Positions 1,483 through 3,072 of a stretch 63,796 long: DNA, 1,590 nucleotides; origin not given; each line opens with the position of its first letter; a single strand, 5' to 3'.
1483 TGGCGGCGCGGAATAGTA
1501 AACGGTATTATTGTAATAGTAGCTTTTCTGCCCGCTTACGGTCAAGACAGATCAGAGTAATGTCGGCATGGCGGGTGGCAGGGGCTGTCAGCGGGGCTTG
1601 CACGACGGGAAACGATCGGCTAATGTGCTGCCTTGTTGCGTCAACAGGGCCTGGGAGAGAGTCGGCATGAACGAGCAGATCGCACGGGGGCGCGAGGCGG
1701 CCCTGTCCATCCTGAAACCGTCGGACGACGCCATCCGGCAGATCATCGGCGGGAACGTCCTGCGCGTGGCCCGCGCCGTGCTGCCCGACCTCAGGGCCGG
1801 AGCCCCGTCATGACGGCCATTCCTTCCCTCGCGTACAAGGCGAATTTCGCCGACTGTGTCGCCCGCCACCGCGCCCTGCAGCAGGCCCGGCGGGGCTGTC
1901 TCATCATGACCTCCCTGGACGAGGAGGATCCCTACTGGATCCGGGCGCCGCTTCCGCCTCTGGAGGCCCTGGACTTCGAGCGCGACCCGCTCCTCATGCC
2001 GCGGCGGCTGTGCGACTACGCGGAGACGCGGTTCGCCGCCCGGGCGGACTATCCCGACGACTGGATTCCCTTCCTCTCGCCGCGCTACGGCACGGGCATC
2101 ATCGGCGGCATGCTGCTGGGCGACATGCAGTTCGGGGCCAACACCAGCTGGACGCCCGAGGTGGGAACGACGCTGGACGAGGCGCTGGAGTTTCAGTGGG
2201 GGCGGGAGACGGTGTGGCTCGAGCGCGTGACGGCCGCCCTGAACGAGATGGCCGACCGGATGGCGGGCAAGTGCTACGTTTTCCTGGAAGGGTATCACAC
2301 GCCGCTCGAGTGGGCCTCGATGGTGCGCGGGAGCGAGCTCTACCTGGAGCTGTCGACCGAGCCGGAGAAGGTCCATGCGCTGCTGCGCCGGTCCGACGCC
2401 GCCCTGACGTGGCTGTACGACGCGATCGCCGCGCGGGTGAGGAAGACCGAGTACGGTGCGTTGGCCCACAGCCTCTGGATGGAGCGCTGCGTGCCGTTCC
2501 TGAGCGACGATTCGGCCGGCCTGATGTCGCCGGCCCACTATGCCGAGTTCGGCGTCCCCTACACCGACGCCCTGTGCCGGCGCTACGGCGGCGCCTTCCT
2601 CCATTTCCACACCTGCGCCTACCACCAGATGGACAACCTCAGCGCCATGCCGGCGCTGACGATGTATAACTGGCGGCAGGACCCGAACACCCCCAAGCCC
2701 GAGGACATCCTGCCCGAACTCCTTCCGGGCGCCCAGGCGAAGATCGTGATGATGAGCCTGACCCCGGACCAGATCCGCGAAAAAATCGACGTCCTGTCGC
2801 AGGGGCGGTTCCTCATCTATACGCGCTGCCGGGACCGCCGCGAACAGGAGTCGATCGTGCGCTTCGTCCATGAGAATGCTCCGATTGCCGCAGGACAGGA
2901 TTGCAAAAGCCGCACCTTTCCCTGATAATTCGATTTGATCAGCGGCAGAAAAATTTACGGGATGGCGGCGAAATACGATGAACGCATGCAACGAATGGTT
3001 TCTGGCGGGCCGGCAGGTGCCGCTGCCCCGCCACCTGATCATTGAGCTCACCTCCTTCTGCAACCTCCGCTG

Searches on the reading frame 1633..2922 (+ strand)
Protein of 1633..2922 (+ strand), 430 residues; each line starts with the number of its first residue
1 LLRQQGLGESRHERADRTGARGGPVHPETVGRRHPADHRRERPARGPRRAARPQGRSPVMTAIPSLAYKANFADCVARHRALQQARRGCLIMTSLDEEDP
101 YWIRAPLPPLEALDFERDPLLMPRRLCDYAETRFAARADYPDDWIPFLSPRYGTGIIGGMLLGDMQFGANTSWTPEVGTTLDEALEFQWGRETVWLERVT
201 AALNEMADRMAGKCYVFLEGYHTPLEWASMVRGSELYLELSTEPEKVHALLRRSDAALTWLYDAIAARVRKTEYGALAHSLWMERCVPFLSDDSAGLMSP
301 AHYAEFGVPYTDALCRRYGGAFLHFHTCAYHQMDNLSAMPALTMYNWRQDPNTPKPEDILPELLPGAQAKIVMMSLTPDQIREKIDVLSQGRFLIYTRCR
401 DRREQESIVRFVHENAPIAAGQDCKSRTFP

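Call 78: search_protein_families(library=pfam, alignment_id=A4, max_evalue=0.00001)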
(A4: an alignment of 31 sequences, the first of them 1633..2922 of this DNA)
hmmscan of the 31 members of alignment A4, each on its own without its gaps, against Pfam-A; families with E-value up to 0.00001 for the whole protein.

A. member 1, window:1633-2922:+ (430 aa): 0 families

B. families by the number of members that match (of 31 scanned): 55 families (the first 25 are shown)
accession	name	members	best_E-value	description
PF07719.23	TPR_2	2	1.4e-30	Tetratricopeptide repeat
PF13432.12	TPR_16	2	1.7e-28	Tetratricopeptide repeat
PF14559.12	TPR_19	2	3.7e-28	Tetratricopeptide repeat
PF13428.12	TPR_14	2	8.8e-28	Tetratricopeptide repeat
PF13424.12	TPR_12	2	1.4e-22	Tetratricopeptide repeat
PF13174.12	TPR_6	2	4.6e-14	Tetratricopeptide repeat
PF00815.25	Histidinol_dh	1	3.6e-141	Histidinol dehydrogenase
PF00437.27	T2SSE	1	7e-61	Type II/IV secretion system protein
PF13431.12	TPR_17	1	2.7e-36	Tetratricopeptide repeat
PF01612.26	DNA_pol_A_exo1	1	7.4e-33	3'-5' exonuclease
PF17755.6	UvrA_DNA-bind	1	9.9e-33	UvrA DNA-binding domain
PF00263.26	Secretin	1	8e-31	Bacterial type II and III secretion system protein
PF17760.6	UvrA_inter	1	3e-30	UvrA interaction domain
PF01618.21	MotA_ExbB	1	9.5e-29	MotA/TolQ/ExbB proton channel family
PF00072.30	Response_reg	1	3.2e-27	Response regulator receiver domain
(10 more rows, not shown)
